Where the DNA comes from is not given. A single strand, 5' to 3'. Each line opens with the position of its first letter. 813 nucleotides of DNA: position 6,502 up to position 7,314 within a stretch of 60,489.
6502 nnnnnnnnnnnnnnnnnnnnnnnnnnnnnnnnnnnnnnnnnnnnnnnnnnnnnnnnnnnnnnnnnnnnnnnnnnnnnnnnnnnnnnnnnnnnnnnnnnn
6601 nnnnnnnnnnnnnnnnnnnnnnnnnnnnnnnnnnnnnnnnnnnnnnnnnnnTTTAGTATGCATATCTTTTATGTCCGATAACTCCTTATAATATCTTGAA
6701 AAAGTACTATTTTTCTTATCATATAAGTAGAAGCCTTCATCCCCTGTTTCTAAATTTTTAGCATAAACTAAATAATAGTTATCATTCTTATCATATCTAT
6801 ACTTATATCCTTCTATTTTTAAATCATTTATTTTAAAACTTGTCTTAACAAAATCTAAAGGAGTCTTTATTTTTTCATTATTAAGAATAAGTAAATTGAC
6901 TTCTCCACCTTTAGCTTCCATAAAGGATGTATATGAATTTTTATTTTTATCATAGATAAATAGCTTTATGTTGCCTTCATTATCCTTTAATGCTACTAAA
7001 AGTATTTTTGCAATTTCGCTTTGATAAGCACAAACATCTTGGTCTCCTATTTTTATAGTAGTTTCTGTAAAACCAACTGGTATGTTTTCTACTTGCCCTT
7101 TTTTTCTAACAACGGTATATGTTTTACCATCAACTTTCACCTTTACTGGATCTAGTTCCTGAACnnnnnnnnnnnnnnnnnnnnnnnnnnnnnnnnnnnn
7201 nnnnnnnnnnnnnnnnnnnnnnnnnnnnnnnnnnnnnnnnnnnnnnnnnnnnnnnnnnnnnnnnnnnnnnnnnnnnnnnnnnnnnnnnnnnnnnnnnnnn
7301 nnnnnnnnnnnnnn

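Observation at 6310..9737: Dockerin-bearing GH73 autolysin co-transcribed with a membrane-anchored cohesin-like scaffold: a possible cohesin-dockerin tether for a peptidoglycan hydrolase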

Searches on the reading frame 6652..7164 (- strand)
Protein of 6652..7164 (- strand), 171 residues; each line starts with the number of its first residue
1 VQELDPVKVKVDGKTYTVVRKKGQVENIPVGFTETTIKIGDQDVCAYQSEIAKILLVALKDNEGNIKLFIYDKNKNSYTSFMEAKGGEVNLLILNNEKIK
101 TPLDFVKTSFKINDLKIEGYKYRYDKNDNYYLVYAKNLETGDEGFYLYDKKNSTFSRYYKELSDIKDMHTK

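Call 70: predict_structure(alignment_id=A6)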
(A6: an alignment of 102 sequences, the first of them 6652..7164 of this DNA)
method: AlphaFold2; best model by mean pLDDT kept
length: 171 residues; sequences in the alignment: 102
mean_pLDDT: 94.4   pTM: 0.74
mean pLDDT of the five models: 94.4, 94.2, 93.4, 93.0, 92.7
residues with pLDDT >= 90: 151; 70-90: 19; 50-70: 1; < 50: 0
segments of 3 or more residues with pLDDT < 50: none
pLDDT, mean of each block of 10 residues (from residue 1): 90 97 94 96 96 98 98 98 91 93 95 96 96 97 97 95 79 71
secondary structure, 60 per line:
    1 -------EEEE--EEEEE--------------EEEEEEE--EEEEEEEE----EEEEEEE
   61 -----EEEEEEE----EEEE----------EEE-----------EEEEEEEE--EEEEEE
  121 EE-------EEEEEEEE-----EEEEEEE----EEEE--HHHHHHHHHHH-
elements in order: E8-11 E14-18 E33-39 E42-49 E54-60 E66-72 E77-80 E91-93 E105-112 E115-122 E130-137 E143-149 E154-157 H160-170

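Call 73: fold_search(model_id=the predicted structure, library=pdb)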
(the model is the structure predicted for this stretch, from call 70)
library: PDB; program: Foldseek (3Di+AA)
matches with E <= 10: 478; with E <= 0.001: 0
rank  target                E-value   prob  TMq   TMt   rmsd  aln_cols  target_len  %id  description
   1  5yy8                  1.5e-01  0.11  0.15  0.10  18.3       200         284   12  Crystal structure of the Kelch domain of human NS1-BP (released 2018-03-14)
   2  4r40_C                2.3e-01  0.20  0.19  0.09  16.0       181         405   10  Crystal Structure of TolB/Pal complex from Yersinia pestis. (released 2014-09-03)
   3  8blw_B                3.3e-01  0.14  0.16  0.05  15.9       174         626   13  Vitamin B12 transporter BtuB1 with lipoprotein BtuG1 from B. theta (released 2023-08-16)
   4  8chu_B                4.0e-01  0.08  0.15  0.17  19.5       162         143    9  Crystal structure of human PURA repeat I-II K97E mutant (released 2024-02-21)
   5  8veh_C                4.2e-01  0.12  0.14  0.13  15.7       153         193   10  Crystal structure of outer membrane lipoprotein carrier protein (LolA) from Rickettsia bellii (released 2023-12-27)
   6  8y6b_D                4.5e-01  0.13  0.18  0.08  19.5       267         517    8  Structure of human LGI1-ADAM22 complex in space group P212121 (released 2024-02-14)
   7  6pnv                  4.9e-01  0.15  0.19  0.09  17.8       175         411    9  1.42 Angstrom Resolution Crystal Structure of Translocation Protein TolB from Salmonella enterica (released 2019-07-17)
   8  9a56_B                5.2e-01  0.09  0.16  0.16  18.7       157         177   12  Integrative model of RPOB-NUSG by crosslinking MS and deep learning (released 2024-09-18)
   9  4o3z                  5.5e-01  0.08  0.14  0.08  19.1       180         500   10  Crystal structure of the vaccine antigen Transferrin Binding Protein B (TbpB) mutant Tyr-95-Ala from Actinobacillus pleu (released 2015-01-14)
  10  7ype                  6.1e-01  0.08  0.12  0.08  21.9       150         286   14  Crystal structure of AsfvPCNA in space group of P63 (released 2023-07-26)
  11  5txc_A                6.7e-01  0.14  0.18  0.07  16.1       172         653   11  AtxE2 Isopeptidase - APO (released 2016-12-21)
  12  8ptf                  7.1e-01  0.11  0.16  0.09  15.3       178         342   11  The surface-exposed lipo-protein of BtuG2 in complex with cyanocobalamin. (released 2024-07-24)
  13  8tvd_E                7.1e-01  0.09  0.17  0.13  15.5       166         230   13  Fab 221-11 in complex with OspA (released 2024-08-28)
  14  2z4h_A                7.1e-01  0.04  0.12  0.11  18.2       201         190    9  Crystal structure of the Cpx pathway activator NlpE from Escherichia coli (released 2007-09-04)
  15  5fgp_A                7.5e-01  0.09  0.15  0.17  17.2       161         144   11  Crystal structure of D. melanogaster Pur-alpha repeat I-II in complex with DNA. (released 2016-01-20)
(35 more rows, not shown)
